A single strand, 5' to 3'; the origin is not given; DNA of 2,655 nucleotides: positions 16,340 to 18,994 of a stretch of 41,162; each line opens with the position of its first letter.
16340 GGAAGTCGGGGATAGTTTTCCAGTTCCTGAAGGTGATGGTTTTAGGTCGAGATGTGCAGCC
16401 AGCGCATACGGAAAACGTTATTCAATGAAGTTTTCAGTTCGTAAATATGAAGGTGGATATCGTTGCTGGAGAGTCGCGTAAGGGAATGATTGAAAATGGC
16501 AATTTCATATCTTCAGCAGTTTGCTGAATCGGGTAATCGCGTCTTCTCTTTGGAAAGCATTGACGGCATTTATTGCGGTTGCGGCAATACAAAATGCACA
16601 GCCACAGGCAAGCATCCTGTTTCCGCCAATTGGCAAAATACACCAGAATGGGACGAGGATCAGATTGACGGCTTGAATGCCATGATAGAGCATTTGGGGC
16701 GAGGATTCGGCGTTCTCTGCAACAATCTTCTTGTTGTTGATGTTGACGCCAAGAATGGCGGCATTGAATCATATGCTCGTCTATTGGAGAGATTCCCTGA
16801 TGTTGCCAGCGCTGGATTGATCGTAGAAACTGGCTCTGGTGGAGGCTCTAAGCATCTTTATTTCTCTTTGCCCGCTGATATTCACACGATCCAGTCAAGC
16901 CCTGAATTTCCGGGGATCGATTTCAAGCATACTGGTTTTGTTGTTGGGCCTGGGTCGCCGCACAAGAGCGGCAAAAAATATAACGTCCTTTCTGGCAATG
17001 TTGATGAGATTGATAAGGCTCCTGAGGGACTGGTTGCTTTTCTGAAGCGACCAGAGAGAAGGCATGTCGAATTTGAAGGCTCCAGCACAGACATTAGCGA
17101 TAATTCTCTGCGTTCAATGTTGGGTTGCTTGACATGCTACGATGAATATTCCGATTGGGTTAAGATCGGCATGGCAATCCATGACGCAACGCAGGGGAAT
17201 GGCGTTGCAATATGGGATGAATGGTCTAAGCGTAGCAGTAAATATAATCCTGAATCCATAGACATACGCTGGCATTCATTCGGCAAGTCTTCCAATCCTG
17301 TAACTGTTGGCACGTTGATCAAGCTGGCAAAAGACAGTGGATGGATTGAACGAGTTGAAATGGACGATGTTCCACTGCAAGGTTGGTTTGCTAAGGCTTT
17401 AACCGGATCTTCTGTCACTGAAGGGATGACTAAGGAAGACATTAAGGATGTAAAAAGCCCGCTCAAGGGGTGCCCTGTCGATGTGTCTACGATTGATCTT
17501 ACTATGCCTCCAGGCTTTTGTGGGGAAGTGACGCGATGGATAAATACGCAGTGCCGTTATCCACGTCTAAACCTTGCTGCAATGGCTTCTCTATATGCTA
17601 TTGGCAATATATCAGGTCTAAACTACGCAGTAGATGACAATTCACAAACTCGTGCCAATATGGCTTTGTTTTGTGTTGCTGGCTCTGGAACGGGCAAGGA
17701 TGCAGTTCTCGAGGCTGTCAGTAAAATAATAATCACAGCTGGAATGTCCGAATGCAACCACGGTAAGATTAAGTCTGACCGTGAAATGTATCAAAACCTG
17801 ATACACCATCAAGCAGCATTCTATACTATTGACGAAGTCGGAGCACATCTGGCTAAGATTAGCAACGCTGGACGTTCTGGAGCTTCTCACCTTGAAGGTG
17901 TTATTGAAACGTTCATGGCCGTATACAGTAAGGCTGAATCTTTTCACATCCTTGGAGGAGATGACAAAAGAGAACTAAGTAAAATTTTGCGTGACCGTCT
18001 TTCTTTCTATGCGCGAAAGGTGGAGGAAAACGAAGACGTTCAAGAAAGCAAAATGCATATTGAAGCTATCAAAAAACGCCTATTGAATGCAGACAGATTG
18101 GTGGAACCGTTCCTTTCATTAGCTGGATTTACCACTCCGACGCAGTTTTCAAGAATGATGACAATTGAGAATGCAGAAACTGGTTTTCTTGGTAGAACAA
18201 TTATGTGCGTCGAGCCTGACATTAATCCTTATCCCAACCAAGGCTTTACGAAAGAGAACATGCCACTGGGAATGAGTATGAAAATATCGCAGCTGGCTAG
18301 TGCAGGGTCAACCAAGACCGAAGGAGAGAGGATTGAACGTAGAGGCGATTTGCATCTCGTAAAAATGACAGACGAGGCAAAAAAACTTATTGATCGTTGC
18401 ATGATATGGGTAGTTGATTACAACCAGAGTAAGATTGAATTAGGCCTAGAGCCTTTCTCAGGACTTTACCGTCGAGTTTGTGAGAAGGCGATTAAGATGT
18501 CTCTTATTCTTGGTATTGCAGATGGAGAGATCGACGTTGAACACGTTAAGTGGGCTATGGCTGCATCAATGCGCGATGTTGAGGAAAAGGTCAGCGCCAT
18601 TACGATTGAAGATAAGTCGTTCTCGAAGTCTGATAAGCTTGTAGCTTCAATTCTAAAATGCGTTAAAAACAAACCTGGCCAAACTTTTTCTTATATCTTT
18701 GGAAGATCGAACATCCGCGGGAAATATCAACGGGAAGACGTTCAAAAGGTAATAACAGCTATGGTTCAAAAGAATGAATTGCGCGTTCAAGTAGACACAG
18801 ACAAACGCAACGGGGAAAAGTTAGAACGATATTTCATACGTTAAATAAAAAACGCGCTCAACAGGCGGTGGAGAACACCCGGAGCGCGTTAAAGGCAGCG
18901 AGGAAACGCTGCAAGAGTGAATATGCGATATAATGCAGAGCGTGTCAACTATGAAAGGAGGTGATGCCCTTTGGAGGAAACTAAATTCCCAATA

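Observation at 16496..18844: Replication module with no recognisable DNA polymerase: a PrimPol-PriCT-helicase fusion as candidate replicase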

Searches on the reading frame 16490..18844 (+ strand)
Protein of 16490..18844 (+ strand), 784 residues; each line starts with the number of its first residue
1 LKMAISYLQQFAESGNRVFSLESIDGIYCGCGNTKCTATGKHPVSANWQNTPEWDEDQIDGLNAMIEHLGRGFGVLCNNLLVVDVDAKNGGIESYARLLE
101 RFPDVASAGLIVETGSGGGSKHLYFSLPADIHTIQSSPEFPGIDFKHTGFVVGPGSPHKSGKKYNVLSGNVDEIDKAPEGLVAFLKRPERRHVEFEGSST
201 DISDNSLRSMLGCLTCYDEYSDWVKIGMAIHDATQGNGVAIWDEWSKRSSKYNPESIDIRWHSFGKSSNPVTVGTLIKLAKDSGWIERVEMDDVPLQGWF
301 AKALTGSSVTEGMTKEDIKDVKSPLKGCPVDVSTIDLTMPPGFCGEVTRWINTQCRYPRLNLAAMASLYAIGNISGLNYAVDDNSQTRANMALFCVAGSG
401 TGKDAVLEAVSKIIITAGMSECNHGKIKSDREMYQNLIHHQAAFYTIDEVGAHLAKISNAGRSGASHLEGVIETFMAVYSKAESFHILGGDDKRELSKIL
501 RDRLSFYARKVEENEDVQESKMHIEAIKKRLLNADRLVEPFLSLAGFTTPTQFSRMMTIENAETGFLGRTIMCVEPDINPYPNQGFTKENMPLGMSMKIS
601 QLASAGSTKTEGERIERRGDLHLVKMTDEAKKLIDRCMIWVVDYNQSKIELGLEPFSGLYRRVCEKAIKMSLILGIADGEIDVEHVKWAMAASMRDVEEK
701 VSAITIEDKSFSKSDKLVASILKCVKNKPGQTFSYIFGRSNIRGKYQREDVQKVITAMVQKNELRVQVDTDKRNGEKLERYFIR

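Call 3: search_protein_families(library=pfam, proteins=[window:16490-18844:+], max_evalue=0.01)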
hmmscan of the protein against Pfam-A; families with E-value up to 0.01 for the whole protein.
window:16490-18844:+ (784 aa): 3 families
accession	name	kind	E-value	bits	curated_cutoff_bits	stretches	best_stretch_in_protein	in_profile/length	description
PF09250.16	Prim-Pol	-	5e-23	82.7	22.8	1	11-179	4-157/158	Bifunctional DNA primase/polymerase, N-terminal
PF08707.16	PriCT_2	-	1.2e-19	70.9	22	1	215-280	11-77/77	Primase C terminal 2 (PriCT-2)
PF13148.11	DUF3987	-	1.2e-05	25.1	27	1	537-690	193-348/364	Protein of unknown function (DUF3987)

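Call 4: search_protein_families(library=phrogs, proteins=[window:16490-18844:+], max_evalue=0.001)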
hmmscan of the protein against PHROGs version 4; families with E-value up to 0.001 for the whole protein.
window:16490-18844:+ (784 aa): 11 families
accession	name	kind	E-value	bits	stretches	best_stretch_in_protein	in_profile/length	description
phrog_3022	-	DNA, RNA and nucleotide metabolism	1.4e-163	547.3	1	10-783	7-786/788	DNA primase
phrog_1156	-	DNA, RNA and nucleotide metabolism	2.6e-24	86.8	1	38-291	32-320/855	DNA primase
phrog_10514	-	DNA, RNA and nucleotide metabolism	3.2e-20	73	1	339-779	339-745/750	DNA primase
phrog_2597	-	DNA, RNA and nucleotide metabolism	4.5e-15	56.2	1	217-294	18-95/747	DNA primase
phrog_25777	-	DNA, RNA and nucleotide metabolism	2.3e-14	53.5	1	329-709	413-821/907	DNA primase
phrog_33132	-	DNA, RNA and nucleotide metabolism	4e-11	43.2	1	335-573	19-255/495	DNA primase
phrog_29234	-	unknown function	1e-08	34.7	1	219-285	256-321/887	-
phrog_15962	-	DNA, RNA and nucleotide metabolism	1.9e-08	34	1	216-286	257-332/835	DNA primase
phrog_5852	-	DNA, RNA and nucleotide metabolism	3.6e-06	27.5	1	72-178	137-239/242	DNA polymerase/primase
phrog_5311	-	DNA, RNA and nucleotide metabolism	6.2e-05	22.4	0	538-783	444-681/692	helicase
phrog_906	-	DNA, RNA and nucleotide metabolism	0.00058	19.7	0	78-200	121-258/872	DNA polymerase/primase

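Call 6: search_dna_similar(query=window:16490-18844:+, collection=phages, mode=protein, max_rows=40, rows=spread)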
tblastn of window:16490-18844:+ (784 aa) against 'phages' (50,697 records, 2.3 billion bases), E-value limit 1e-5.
Records with a match: 395; places in all: 396; records where one place covers at least 80% of the query: 88.
Best place of each record, by identity: 60-80% 41; <60% 354.
By first word of the organism name: Salmonella 107; Brucella 41; Xanthomonas 27; Klebsiella 24; Serratia 22; Vibrio 21; Rhodobacter 20; Pseudomonas 17; Stenotrophomonas 17; Achromobacter 8; and 39 more.
By host as written in the record: - 90; Rhodobacter capsulatus YW1 19; Serratia marcescens 16; Brucella abortus S19 14; Klebsiella pneumoniae 12; Stenotrophomonas maltophilia 9; Salmonella enterica subsp. enterica serovar Typhimurium 9; Salmonella enterica 8; and 121 more.
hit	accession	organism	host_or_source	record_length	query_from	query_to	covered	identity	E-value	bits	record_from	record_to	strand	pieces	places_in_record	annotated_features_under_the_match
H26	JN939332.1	Brucella phage Pr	Brucella melitensis 16M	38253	3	784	100%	74.0%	0e+0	1226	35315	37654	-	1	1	putative bifunctional DNA primase/polymerase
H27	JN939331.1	Brucella phage Tb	Brucella abortus 544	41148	3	784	100%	73.9%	0e+0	1224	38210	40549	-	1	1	putative bifunctional DNA primase/polymerase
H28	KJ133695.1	Brucella phage 141_141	Brucella abortus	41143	3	784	100%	73.9%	0e+0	1224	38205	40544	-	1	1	putative bifunctional DNA primase/polymerase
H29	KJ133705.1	Brucella phage Tb_141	Brucella abortus 141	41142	3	784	100%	73.9%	0e+0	1224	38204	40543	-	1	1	putative bifunctional DNA primase/polymerase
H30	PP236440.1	Brucella phage NMY-1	Brucella melitensis Isfahan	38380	3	767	98%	74.5%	0e+0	1206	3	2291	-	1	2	similar to bifunctional DNA primase/polymerase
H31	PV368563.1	Proteus phage vB_Pmi_BCPPmi_001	Proteus mirabilis 5 (010/4-15/R)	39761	11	784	99%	31.5%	5e-92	322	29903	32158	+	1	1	hypothetical protein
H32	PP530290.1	Salmonella phage gmqsjt-1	Salmonella sp.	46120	29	759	93%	32.4%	3e-97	338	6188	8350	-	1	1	DNA primase/polymerase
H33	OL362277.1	Klebsiella phage 6991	Klebsiella pneumoniae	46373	29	764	94%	31.0%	2e-92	323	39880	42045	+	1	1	hypothetical protein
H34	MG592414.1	Vibrio phage 1.030.O._10N.222.55.F9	Vibrio sp. sp. F13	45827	9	690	87%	23.2%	1e-26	123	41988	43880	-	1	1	coil containing protein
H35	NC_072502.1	Pseudomonas phage MiCath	Pseudomonas putida S12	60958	323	729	52%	24.0%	5e-8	63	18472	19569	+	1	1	primase/helicase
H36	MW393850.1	Stenotrophomonas phage Salva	Stenotrophomonas maltophilia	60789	321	697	48%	23.0%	1e-8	65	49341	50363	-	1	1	DNA primase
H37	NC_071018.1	Stenotrophomonas phage Siara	Stenotrophomonas maltophilia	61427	321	697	48%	22.5%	3e-10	71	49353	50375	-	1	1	DNA primase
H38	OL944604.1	Erwinia phage Gungnir39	Erwinia iniecta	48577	330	724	50%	20.3%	8e-7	59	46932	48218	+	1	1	DNA primase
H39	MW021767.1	Serratia phage vB_SmaS_Opt-169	Serratia marcescens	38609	10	286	35%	26.6%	1e-12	78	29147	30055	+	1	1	putative DNA primase/polymerase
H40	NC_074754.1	Serratia phage vB_SmaS_Ulliraptor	Serratia marcescens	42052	10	286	35%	25.9%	5e-11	73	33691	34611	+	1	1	putative bifunctional DNA primase/polymerase protein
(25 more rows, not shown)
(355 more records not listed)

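Call 11: search_solved_structures(query=window:16490-18844:+, max_evalue=1, show_alignments=3)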
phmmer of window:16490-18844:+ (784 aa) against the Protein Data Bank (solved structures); distinct sequences matched with E-value up to 1: 3.
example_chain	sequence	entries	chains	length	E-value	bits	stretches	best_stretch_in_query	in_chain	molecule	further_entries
3qwq_B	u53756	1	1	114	0.08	14.1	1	116-163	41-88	ADNECTIN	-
3qwr_D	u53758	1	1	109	0.46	11.6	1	116-177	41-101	ADNECTIN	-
1g2r_A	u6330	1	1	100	0.5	11.5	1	719-760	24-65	HYPOTHETICAL CYTOSOLIC PROTEIN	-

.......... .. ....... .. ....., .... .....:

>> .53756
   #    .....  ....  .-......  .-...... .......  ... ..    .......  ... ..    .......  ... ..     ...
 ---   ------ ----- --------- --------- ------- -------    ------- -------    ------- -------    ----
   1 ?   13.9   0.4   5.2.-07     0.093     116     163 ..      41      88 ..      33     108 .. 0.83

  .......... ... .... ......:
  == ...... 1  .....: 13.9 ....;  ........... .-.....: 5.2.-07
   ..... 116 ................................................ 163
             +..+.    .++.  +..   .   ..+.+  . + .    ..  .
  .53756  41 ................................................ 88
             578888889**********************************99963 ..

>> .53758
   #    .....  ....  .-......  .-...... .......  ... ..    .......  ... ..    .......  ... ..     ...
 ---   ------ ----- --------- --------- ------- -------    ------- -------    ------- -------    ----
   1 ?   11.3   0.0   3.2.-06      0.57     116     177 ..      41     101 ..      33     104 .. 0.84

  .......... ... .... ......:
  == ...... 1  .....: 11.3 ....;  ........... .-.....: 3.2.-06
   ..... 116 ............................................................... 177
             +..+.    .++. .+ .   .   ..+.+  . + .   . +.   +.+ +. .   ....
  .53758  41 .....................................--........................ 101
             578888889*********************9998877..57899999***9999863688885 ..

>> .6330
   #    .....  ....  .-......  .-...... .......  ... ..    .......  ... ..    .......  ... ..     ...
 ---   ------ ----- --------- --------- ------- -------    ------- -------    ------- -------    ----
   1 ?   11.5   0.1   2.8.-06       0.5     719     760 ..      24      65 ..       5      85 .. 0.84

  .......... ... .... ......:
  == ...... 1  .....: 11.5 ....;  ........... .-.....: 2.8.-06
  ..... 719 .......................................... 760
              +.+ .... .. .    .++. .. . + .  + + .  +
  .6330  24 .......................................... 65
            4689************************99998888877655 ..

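Call 14: get_annotated_region(hit=H32, flank=20000)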
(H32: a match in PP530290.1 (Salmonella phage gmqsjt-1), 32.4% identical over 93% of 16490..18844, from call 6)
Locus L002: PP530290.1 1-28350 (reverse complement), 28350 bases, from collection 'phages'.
description: Salmonella phage gmqsjt-1, complete genome.
organism: Salmonella phage gmqsjt-1 (NCBI taxid 3135718)
taxonomy: Viruses; Duplodnaviria; Heunggongvirae; Uroviricota; Caudoviricetes
host: Salmonella sp.; source: pigeon; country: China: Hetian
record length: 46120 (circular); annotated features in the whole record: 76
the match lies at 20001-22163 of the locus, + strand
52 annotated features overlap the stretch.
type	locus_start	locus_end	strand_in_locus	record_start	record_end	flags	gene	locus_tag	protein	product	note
CDS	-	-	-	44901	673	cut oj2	-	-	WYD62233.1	tail protein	-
CDS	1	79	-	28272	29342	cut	-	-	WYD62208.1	coat protein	Salmonella phage LPST10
CDS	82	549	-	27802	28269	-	-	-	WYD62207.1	capsid stabilizing protein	-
CDS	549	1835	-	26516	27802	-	-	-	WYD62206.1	hypothetical protein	CPT_Skate_037; Salmonella phage Skate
CDS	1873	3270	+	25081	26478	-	-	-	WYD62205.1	endonuclease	Salmonella phage Akira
CDS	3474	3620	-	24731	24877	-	-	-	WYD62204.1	hypothetical protein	KGB46 gp11; Salmonella phage VB StyS BS5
CDS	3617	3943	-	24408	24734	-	-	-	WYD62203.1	hypothetical protein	KGB45 gp44; Salmonella phage LPST10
CDS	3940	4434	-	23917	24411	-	-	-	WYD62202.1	hypothetical protein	PP739 gp54; Salmonella phage LPSTLL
CDS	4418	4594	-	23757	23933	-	-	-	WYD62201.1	hypothetical protein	Salmonella phage IME207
CDS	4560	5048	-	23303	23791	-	-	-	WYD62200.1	hypothetical protein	vst472_23; Salmonella virus VSt472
CDS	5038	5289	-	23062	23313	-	-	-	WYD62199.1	Lar-like restriction alleviation protein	Salmonella phage VB StyS BS5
CDS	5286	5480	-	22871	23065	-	-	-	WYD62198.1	hypothetical protein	LPST10_00050; Salmonella phage LPST10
CDS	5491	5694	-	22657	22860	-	-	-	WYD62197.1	hypothetical protein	Salmonella phage IME207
CDS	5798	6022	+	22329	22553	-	-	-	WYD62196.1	hypothetical protein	KGB42_gp02; Salmonella phage Seszw 1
CDS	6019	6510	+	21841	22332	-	-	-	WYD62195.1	hypothetical protein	LPST10_00053; Salmonella phage LPST10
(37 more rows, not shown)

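Call 15: get_annotated_region(hit=H31, flank=20000)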
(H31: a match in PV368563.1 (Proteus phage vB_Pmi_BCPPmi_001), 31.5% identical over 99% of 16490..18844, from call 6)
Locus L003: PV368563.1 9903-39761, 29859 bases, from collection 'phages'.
description: Proteus phage vB_Pmi_BCPPmi_001, complete genome.
organism: Proteus phage vB_Pmi_BCPPmi_001 (NCBI taxid 3413207)
taxonomy: Viruses; Duplodnaviria; Heunggongvirae; Uroviricota; Caudoviricetes
host: Proteus mirabilis 5 (010/4-15/R); source: -; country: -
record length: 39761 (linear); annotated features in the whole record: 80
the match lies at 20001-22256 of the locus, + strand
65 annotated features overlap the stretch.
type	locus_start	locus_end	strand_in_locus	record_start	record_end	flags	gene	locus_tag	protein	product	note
CDS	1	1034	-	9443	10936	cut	-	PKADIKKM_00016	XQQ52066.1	hypothetical protein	-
CDS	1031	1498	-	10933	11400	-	-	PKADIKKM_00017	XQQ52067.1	hypothetical protein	-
CDS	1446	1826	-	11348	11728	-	-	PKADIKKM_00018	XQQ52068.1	hypothetical protein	-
CDS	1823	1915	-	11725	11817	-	-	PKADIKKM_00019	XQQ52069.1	hypothetical protein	-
CDS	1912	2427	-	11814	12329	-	-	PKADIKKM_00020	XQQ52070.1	hypothetical protein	-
CDS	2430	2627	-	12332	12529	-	-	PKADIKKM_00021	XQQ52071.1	hypothetical protein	-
CDS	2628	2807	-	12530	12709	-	-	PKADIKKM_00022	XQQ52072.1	hypothetical protein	-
CDS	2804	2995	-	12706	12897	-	-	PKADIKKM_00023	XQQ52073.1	hypothetical protein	-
CDS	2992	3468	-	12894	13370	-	-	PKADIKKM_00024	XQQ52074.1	hypothetical protein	-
CDS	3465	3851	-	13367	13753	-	-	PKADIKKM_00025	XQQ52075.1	hypothetical protein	-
CDS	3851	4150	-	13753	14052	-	-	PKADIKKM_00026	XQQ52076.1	hypothetical protein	-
CDS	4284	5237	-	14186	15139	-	-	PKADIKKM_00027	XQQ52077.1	hypothetical protein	-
CDS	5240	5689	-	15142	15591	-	-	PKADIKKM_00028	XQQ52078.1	hypothetical protein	-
CDS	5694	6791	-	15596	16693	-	-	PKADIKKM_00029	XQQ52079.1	hypothetical protein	-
CDS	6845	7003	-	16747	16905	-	-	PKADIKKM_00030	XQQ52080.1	hypothetical protein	-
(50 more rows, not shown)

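Call 30: get_annotated_region(hit=H34, flank=14000)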
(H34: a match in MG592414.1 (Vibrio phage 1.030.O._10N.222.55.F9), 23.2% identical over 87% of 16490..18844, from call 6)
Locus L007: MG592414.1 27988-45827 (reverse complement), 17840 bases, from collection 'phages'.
description: Vibrio phage 1.030.O._10N.222.55.F9, partial genome.
organism: Vibrio phage 1.030.O._10N.222.55.F9 (NCBI taxid 1881407)
taxonomy: Viruses; Duplodnaviria; Heunggongvirae; Uroviricota; Caudoviricetes
host: Vibrio sp. sp. F13; source: iron chloride precipitation of 0.2um-filtered seawater, resuspended in oxalate solution; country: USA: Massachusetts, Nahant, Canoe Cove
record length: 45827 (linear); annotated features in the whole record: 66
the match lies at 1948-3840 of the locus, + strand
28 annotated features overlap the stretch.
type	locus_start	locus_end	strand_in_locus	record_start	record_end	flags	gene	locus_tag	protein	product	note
CDS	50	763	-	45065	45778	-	-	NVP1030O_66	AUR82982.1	coil containing protein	NVP1030O_66; VirFam ID:Neck protein (Ne)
CDS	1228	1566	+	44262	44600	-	-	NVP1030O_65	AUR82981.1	hypothetical protein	NVP1030O_65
CDS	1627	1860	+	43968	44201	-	-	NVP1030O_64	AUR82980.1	hypothetical protein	NVP1030O_64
CDS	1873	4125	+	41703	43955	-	-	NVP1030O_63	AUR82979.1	coil containing protein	NVP1030O_63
CDS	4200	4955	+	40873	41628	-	-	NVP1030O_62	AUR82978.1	AAA domain protein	NVP1030O_62; aclame_best_match:protein:vir:96770; tara_best_match:OM-RGC.v1.008490370; cvp_best_match:RF_PEP_62362409; ...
CDS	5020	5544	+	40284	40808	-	-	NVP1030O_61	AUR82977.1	hypothetical protein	NVP1030O_61; aclame_best_match:protein:proph:185108; tara_best_match:OM-RGC.v1.023649050; ...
CDS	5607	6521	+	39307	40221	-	-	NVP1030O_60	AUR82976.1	fibrinogen binding protein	NVP1030O_60; aclame_best_match:protein:vir:105367; tara_best_match:OM-RGC.v1.001922267; ...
CDS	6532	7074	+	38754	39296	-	-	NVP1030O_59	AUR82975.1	ribonuclease H-like domain protein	NVP1030O_59; aclame_best_match:protein:proph:172199; tara_best_match:OM-RGC.v1.017053471; ...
CDS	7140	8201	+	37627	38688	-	-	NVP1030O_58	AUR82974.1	hypothetical protein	NVP1030O_58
CDS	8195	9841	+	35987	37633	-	-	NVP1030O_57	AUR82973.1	P-loop containing nucleoside triphosphate hydrolase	NVP1030O_57; aclame_best_match:protein:vir:95172; tara_best_match:OM-RGC.v1.001413158; cvp_best_match:RF_PEP_148912857; ...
CDS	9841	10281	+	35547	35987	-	-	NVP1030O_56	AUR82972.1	hypothetical protein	NVP1030O_56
CDS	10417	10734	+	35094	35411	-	-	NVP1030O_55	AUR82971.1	hypothetical protein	NVP1030O_55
CDS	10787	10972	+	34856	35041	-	-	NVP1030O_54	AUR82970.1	hypothetical protein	NVP1030O_54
CDS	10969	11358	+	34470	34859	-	-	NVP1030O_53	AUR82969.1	hypothetical protein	NVP1030O_53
CDS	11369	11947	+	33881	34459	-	-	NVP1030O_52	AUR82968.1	hypothetical protein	NVP1030O_52; aclame_best_match:protein:vir:104362; tara_best_match:OM-RGC.v1.014438173; ...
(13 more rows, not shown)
